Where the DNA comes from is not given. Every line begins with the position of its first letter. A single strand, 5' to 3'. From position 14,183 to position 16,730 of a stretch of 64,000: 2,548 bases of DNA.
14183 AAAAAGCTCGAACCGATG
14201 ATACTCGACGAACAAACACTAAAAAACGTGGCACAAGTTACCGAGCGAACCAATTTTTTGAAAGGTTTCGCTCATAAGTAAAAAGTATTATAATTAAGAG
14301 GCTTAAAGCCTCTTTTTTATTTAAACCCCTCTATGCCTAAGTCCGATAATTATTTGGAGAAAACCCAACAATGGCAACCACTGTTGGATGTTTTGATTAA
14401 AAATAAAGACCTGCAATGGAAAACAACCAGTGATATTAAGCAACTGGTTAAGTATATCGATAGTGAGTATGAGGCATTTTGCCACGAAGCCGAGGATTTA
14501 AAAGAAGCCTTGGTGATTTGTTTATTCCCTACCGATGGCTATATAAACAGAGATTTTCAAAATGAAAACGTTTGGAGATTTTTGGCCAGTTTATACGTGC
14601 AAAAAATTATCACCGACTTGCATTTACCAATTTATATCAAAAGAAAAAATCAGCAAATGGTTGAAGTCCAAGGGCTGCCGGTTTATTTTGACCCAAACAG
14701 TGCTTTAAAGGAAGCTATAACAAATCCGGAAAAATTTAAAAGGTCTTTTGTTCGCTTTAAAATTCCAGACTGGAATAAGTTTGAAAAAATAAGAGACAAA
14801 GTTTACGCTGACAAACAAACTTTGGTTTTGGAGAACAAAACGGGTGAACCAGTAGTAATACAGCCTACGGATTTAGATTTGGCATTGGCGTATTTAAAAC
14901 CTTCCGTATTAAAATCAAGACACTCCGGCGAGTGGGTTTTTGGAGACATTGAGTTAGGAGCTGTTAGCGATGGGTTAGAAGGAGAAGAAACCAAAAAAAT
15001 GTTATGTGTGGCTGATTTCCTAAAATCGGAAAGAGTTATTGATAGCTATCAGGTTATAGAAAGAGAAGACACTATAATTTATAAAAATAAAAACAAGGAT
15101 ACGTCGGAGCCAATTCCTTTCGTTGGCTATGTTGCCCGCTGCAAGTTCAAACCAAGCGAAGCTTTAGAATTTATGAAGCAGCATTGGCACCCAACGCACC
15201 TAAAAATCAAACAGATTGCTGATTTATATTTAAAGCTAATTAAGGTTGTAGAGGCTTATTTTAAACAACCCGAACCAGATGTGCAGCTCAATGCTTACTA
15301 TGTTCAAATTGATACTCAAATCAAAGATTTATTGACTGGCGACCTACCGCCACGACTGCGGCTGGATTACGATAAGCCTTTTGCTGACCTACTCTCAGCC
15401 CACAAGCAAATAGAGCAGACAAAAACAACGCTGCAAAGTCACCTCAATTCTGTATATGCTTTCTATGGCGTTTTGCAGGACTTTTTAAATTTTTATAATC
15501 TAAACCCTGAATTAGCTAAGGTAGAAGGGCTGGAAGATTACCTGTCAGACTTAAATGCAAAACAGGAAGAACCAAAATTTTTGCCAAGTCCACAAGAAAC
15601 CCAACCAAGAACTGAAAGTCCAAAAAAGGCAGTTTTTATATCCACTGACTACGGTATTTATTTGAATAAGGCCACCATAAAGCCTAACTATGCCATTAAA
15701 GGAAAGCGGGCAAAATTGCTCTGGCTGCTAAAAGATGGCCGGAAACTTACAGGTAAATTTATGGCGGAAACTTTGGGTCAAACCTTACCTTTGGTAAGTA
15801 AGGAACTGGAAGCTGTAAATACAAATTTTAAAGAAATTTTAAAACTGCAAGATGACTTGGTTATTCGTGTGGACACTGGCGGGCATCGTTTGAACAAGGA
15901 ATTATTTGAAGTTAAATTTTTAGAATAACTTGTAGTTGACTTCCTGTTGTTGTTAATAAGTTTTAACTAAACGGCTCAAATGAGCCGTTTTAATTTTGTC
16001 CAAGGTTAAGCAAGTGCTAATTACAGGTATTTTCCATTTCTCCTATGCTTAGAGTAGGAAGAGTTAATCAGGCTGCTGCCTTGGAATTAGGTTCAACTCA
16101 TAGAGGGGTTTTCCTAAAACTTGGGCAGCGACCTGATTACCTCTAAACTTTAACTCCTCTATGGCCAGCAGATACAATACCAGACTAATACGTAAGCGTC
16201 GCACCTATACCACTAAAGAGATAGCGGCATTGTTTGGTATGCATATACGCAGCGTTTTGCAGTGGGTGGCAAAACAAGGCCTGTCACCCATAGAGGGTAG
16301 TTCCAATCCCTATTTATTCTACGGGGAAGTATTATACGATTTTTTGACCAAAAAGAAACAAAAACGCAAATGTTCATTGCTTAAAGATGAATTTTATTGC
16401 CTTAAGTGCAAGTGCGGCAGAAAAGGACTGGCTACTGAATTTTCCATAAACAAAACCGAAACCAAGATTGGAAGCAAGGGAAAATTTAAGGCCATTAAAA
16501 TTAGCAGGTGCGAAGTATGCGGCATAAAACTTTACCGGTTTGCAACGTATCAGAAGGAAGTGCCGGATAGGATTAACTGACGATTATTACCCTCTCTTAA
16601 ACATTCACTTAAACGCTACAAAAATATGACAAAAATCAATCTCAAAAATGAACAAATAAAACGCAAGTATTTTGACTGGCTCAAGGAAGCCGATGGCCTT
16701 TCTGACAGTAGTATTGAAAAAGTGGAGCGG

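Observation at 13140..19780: Mobile island with IS3 remnant, 531-aa unknown protein, tyrosine integrase, Xis-like HTH and a large serine recombinase ending inside ychF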

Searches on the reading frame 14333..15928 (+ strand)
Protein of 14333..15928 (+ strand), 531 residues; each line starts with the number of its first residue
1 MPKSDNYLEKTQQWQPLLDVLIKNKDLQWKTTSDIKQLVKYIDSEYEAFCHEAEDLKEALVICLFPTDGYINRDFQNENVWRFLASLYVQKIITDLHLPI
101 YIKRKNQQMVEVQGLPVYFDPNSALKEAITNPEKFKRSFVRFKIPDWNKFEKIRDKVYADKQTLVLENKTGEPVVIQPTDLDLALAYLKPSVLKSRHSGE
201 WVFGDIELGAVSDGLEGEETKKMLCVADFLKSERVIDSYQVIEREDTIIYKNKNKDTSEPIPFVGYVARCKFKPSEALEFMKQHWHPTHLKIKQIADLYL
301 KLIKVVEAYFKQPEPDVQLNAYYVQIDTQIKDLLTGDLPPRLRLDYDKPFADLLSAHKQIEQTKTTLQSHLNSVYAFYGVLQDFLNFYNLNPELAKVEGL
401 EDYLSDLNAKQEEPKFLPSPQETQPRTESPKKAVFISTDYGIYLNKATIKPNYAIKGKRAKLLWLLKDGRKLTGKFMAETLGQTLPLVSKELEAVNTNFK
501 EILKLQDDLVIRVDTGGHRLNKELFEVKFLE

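Call 3: search_protein_families(library=pfam, proteins=[window:14333-15928:+], max_evalue=0.01)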
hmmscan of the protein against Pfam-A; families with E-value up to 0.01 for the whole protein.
window:14333-15928:+ (531 aa): 0 families

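Call 22: find_homologous_proteins(query=window:14333-15928:+)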
Query window:14333-15928:+ (531 aa): 2 proteins with E <= 0.001 among 8000 candidates.
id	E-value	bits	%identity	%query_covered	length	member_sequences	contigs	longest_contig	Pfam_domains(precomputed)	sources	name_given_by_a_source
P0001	0.0e+0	1201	100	100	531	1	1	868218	-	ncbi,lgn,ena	-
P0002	2.1e-129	451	43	98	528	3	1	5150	-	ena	-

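Call 23: find_encoding_contigs(protein=P0002, flank=10000)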
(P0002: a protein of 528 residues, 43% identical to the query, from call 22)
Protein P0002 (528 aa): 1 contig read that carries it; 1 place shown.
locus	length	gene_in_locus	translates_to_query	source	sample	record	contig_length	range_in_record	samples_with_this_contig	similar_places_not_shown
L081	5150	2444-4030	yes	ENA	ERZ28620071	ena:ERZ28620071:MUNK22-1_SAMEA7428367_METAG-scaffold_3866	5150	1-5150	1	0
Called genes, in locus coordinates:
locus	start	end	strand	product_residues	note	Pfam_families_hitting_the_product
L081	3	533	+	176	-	?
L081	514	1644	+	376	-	PF00005:ABC_tran, PF02463:SMC_N (faint), PF13304:AAA_21 (weak)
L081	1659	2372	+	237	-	PF01209:Ubie_methyltran (weak), PF00891:Methyltransf_2, PF13847:Methyltransf_31, PF08241:Methyltransf_11, PF08242:Methyltransf_12, PF13649:Methyltransf_25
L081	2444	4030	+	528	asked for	-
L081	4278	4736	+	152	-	PF12728:HTH_17 (weak)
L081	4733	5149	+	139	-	?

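Call 24: find_encoding_contigs(protein=P0001, flank=3000, max_places=3)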
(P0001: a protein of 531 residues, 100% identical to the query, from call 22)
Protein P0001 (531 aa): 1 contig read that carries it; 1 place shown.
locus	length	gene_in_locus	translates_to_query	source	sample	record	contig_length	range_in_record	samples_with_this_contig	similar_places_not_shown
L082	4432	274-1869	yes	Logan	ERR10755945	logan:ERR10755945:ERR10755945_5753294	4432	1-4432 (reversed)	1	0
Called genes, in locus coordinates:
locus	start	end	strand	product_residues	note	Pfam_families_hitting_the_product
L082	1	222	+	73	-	?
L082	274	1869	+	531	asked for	-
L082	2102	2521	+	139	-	-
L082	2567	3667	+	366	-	PF00589:Phage_integrase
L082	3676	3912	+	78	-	-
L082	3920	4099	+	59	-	PF12728:HTH_17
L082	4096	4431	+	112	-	?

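Call 44: predict_structure(alignment_id=A1)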
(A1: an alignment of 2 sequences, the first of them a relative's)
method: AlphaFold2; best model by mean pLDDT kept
length: 531 residues; sequences in the alignment: 2
mean_pLDDT: 44.4   pTM: 0.31
mean pLDDT of the five models: 44.4, 41.1, 39.8, 39.6, 37.2
residues with pLDDT >= 90: 0; 70-90: 85; 50-70: 75; < 50: 371
segments of 3 or more residues with pLDDT < 50: 1-147, 161-174, 189-216, 230-275, 389-396, 409-531
pLDDT, mean of each block of 10 residues (from residue 1): 28 38 34 35 33 31 29 39 46 37 31 31 36 33 43 55 44 52 52 35 35 42 51 33 30 34 30 49 66 84 84 77 87 76 75 83 77 73 61 48 53 27 25 23 25 30 33 32 29 34 32 31 27 23
secondary structure, 60 per line:
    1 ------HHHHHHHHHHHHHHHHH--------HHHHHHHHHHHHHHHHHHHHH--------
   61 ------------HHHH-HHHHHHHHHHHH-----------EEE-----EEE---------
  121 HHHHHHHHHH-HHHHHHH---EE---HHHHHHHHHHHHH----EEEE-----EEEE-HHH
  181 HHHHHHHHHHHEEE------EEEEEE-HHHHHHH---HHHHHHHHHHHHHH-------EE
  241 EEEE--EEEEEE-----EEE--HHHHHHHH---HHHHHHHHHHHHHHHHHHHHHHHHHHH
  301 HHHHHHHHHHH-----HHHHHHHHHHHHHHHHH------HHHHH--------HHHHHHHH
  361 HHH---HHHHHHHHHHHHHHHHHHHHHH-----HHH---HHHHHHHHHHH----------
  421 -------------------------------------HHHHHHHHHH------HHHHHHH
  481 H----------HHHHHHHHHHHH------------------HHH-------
elements in order: H7-23 H32-52 H73-76 H78-89 E101-103 E109-111 H121-130 H132-138 H147-159 E164-167 E173-176 H178-191 E192-194 E201-206 H208-214 H218-231 E239-244 E247-252 E258-260 H263-270 H274-311 H317-333 H340-344 H353-363 H367-388 H400-410 H458-467 H474-481 H492-503

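Call 45: search_protein_representatives(alignment_id=A1)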
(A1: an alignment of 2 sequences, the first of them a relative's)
Query: 2 sequences, 537 profile positions. Proteins with E-value up to 0.001 (for the whole library): 289; up to 1e-10: 117; up to 1e-30: 8. The best 150 are listed.
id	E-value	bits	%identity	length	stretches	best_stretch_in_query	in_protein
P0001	0.0e+00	1059.8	-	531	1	1-537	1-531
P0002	0.0e+00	1039.5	-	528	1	1-537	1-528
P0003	2.6e-47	177.9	-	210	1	327-536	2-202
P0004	5.2e-45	170.3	-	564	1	168-416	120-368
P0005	6.0e-33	130.5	-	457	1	297-537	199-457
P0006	2.8e-32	128.3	-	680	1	175-418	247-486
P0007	1.1e-31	126.3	-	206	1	425-535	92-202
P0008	4.3e-31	124.4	-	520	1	181-529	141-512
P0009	1.9e-30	122.2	-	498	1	289-532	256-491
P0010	7.8e-28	113.6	-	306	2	3-163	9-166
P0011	2.6e-27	111.9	-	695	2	399-536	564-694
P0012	3.9e-27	111.3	-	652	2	438-537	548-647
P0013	6.9e-27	110.5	-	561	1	164-422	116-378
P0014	9.2e-27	110.1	-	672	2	334-419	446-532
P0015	1.3e-26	109.6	-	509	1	259-417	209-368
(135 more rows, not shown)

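Call 47: search_protein_families(library=pfam, alignment_id=A2, max_evalue=0.01)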
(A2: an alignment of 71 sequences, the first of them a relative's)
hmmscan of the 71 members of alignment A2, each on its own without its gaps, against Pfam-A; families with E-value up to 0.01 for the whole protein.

A. member 1, P0001 (531 aa): 0 families

B. families by the number of members that match (of 71 scanned): 9 families
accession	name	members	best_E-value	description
PF18860.6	AbiJ_NTD3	3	5.6e-06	AbiJ N-terminal domain 3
PF00078.32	RVT_1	1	1.4e-14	Reverse transcriptase (RNA-dependent DNA polymerase)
PF13412.12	HTH_24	1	0.0023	Winged helix-turn-helix DNA-binding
PF08279.18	HTH_11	1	0.0037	HTH domain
PF16782.11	SIL1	1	0.0063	Nucleotide exchange factor SIL1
PF21450.3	RIF2_lid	1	0.0073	RIF2, AAA+ lid domain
PF18595.6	Nuf2_DHR10-like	1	0.0076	Nuf2, DHR10-like domain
PF23805.1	DUF7180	1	0.0079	Family of unknown function (DUF7180)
PF00871.23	Acetate_kinase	1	0.0081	Acetokinase family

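Call 64: predict_structure(alignment_id=A2)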
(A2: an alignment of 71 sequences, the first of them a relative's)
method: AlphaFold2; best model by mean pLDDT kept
length: 531 residues; sequences in the alignment: 71
mean_pLDDT: 77.0   pTM: 0.53
mean pLDDT of the five models: 77.0, 75.7, 75.2, 75.1, 74.8
residues with pLDDT >= 90: 292; 70-90: 46; 50-70: 75; < 50: 118
segments of 3 or more residues with pLDDT < 50: 1-15, 24-32, 48-76, 113-145, 150-161, 414-424
pLDDT, mean of each block of 10 residues (from residue 1): 36 49 46 51 51 39 38 49 58 53 57 44 43 41 40 44 64 87 97 94 94 88 95 97 94 92 95 97 96 96 96 93 97 92 90 97 94 94 95 71 72 48 59 96 95 94 95 95 97 98 97 93 97 88
secondary structure, 60 per line:
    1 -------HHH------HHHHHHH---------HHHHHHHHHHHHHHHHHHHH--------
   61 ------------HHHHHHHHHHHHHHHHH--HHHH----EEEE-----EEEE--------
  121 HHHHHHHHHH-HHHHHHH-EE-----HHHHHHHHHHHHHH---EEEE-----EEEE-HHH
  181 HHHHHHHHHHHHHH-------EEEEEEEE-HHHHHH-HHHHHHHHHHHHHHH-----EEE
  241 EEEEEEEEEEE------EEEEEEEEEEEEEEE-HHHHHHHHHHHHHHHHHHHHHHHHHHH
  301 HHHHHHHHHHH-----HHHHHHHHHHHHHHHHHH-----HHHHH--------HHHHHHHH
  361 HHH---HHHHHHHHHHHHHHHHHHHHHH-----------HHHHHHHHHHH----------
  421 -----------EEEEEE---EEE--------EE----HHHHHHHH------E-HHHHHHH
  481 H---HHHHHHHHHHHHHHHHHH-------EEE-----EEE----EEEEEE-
elements in order: H17-23 H33-52 H73-89 H92-95 E100-103 E109-112 H121-130 H132-138 H147-160 E164-167 E173-176 H178-194 E202-209 H211-216 H218-232 E238-251 E258-272 H274-311 H317-334 H340-344 H353-363 H367-388 H400-410 E432-437 E441-443 H458-465 H474-481 H485-502 E510-512 E518-520 E525-530

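Call 70: fold_search(model_id=the predicted structure, library=pdb)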
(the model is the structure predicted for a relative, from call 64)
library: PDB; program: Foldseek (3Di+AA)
matches with E <= 10: 821; with E <= 0.001: 0
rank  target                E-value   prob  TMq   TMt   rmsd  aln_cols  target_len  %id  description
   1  9dmv_A                6.8e-02  0.18  0.07  0.08  25.8       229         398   14  Human muscle nAChR with fab9-bound (released 2025-04-09)
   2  9e3f_D                7.2e-02  0.13  0.07  0.09  24.7       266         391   11  Torpedo muscle-type nicotinic acetylcholine receptor - Unliganded State (released 2025-10-08)
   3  7eiv_B                9.3e-02  0.21  0.09  0.14  17.4       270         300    7  heterotetrameric glycyl-tRNA synthetase from Escherichia coli (released 2021-08-11)
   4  6z1p_Aw               9.3e-02  0.13  0.09  0.12  42.0       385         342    8  Structure of the mitochondrial ribosome from Tetrahymena thermophila (released 2020-06-24)
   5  7qko_D                1.1e-01  0.12  0.07  0.09  24.6       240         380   11  Torpedo muscle-type nicotinic acetylcholine receptor - Resting conformation (released 2022-02-09)
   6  9dmg_A                1.2e-01  0.12  0.06  0.08  26.1       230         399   13  Human muscle nAChR apo state (released 2025-04-09)
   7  9brb_a                1.3e-01  0.12  0.09  0.07  31.7       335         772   10  Synaptic Vesicle V-ATPase with synaptophysin and SidK, State 1 (released 2024-06-26)
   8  9e3g_D                1.4e-01  0.10  0.08  0.10  24.4       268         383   12  Torpedo muscle-type nicotinic acetylcholine receptor - Monoliganded State (released 2025-10-08)
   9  2h9u                  1.6e-01  0.63  0.11  0.36   6.7       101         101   11  Crystal structure of the archaea specific DNA binding protein (released 2007-06-12)
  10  9dmh_A                2.3e-01  0.11  0.07  0.09  25.2       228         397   14  Human muscle nAChR ACh-bound state (released 2025-04-09)
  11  8zak_B                2.8e-01  0.21  0.11  0.20  21.5       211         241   11  Crystal structure of the channel protein CorA from Campylobacter jejuni in complex with Ni2+ (released 2024-06-19)
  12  1s94_B                3.1e-01  0.85  0.11  0.46  16.4       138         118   12  Crystal structure of the Habc domain of neuronal syntaxin from the squid Loligo pealei (released 2004-05-11)
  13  1vm0_B                3.1e-01  0.72  0.11  0.40   6.4       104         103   12  X-RAY STRUCTURE OF GENE PRODUCT FROM ARABIDOPSIS THALIANA AT2G34160 (released 2004-08-31)
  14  7qko_A                3.1e-01  0.08  0.08  0.10  25.7       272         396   12  Torpedo muscle-type nicotinic acetylcholine receptor - Resting conformation (released 2022-02-09)
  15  9mcd_B                3.3e-01  0.66  0.11  0.38   5.7       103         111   16  Crystal structure of homodimeric Alba from Oryza sativa (released 2026-04-08)
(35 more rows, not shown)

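Call 75: fold_search(model_id=the predicted structure, library=viral)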
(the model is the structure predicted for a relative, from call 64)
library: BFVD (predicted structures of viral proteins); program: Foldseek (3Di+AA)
matches with E <= 10: 722; with E <= 0.001: 0
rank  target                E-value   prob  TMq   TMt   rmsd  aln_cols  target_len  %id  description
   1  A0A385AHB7            2.6e-02  0.57  0.11  0.22  22.6       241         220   12  Uncharacterized protein [Methanobacterium virus Drs3]
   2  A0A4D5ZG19            5.4e-02  0.98  0.10  0.42   5.2        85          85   16  Uncharacterized protein [Burkholderia phage BcepSaruman]
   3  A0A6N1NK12            5.4e-02  0.98  0.12  0.43   5.1       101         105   10  Putative ORFan [Tupanvirus deep ocean]
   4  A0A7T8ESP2            6.0e-02  0.21  0.14  0.08  28.6       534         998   10  (no name in the UniProt tables at hand)
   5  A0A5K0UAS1            7.7e-02  0.15  0.08  0.14  26.2       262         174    8  Uncharacterized protein [Yasminevirus sp. GU-2018]
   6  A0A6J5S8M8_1          8.6e-02  0.30  0.09  0.05  21.6       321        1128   10  Large polyvalent protein-associated domain-containing protein [uncultured Caudovirales phage]
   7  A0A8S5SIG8            9.0e-02  0.13  0.10  0.13  26.7       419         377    9  Uncharacterized protein [Siphoviridae sp. ctBCr48]
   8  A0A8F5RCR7            1.1e-01  0.21  0.09  0.11  15.1       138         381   16  Replication initiator protein [Microvirus mar44]
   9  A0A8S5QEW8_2          1.2e-01  0.35  0.15  0.10  39.3       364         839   10  Putative tail protein (Fragment) [Siphoviridae sp. ctbvd11]
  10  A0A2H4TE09            1.5e-01  0.12  0.08  0.12  20.6       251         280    9  RNA-directed RNA polymerase catalytic subunit (Fragment) [Influenza A virus (A/mallard duck/Korea/CBU142416/2014(H3N6))]
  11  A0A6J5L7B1            1.5e-01  0.09  0.10  0.09  24.0       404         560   12  LysM domain [uncultured Caudovirales phage]
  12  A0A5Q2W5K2            1.7e-01  0.15  0.14  0.09  26.5       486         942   12  (no name in the UniProt tables at hand)
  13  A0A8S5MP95            1.7e-01  0.07  0.06  0.09  24.9       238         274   10  Terminase small subunit [Siphoviridae sp. ctu7G16]
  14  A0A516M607            2.0e-01  0.77  0.11  0.41   6.5        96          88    7  (no name in the UniProt tables at hand)
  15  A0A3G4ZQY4            2.0e-01  0.63  0.12  0.06   6.8       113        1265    9  DNA-directed RNA polymerase [Barrevirus sp.]
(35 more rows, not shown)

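Call 78: search_protein_families(library=ncbifam, proteins=[window:14333-15928:+], max_evalue=0.01)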
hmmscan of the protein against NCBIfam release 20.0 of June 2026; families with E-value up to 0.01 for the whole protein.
window:14333-15928:+ (531 aa): 0 families

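Call 79: search_protein_families(library=phrogs, proteins=[window:14333-15928:+], max_evalue=0.001)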
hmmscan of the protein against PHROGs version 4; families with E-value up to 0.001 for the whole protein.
window:14333-15928:+ (531 aa): 0 families

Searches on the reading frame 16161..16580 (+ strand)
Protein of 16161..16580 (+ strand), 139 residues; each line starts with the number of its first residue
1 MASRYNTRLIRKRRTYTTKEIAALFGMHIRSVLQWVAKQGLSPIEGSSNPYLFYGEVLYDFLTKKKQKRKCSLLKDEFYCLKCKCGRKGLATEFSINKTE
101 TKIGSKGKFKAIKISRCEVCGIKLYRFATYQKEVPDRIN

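Call 3: search_protein_families(library=pfam, proteins=[window:16161-16580:+], max_evalue=0.01)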
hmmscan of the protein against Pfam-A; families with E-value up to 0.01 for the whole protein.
window:16161-16580:+ (139 aa): 2 families
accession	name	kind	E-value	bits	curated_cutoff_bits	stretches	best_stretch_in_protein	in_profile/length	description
PF12728.13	HTH_17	-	0.00037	21.1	27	1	16-64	2-49/51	Helix-turn-helix domain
PF13518.12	HTH_28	-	0.0098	16.4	25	0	13-38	10-35/52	Helix-turn-helix domain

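Call 78: search_protein_families(library=ncbifam, proteins=[window:16161-16580:+], max_evalue=0.01)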
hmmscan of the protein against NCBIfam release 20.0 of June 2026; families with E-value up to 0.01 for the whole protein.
window:16161-16580:+ (139 aa): 1 family
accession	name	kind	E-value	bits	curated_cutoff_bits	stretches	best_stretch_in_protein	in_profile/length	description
NF040990.2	MamR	equivalog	0.0086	16.4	100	0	4-63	32-90/91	magnetosome protein MamR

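Call 79: search_protein_families(library=phrogs, proteins=[window:16161-16580:+], max_evalue=0.001)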
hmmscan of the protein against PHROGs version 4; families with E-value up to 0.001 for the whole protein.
window:16161-16580:+ (139 aa): 1 family
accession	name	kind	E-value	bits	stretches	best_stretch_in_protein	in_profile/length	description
phrog_141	-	head and packaging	0.00086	19.7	0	15-68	15-66/183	terminase small subunit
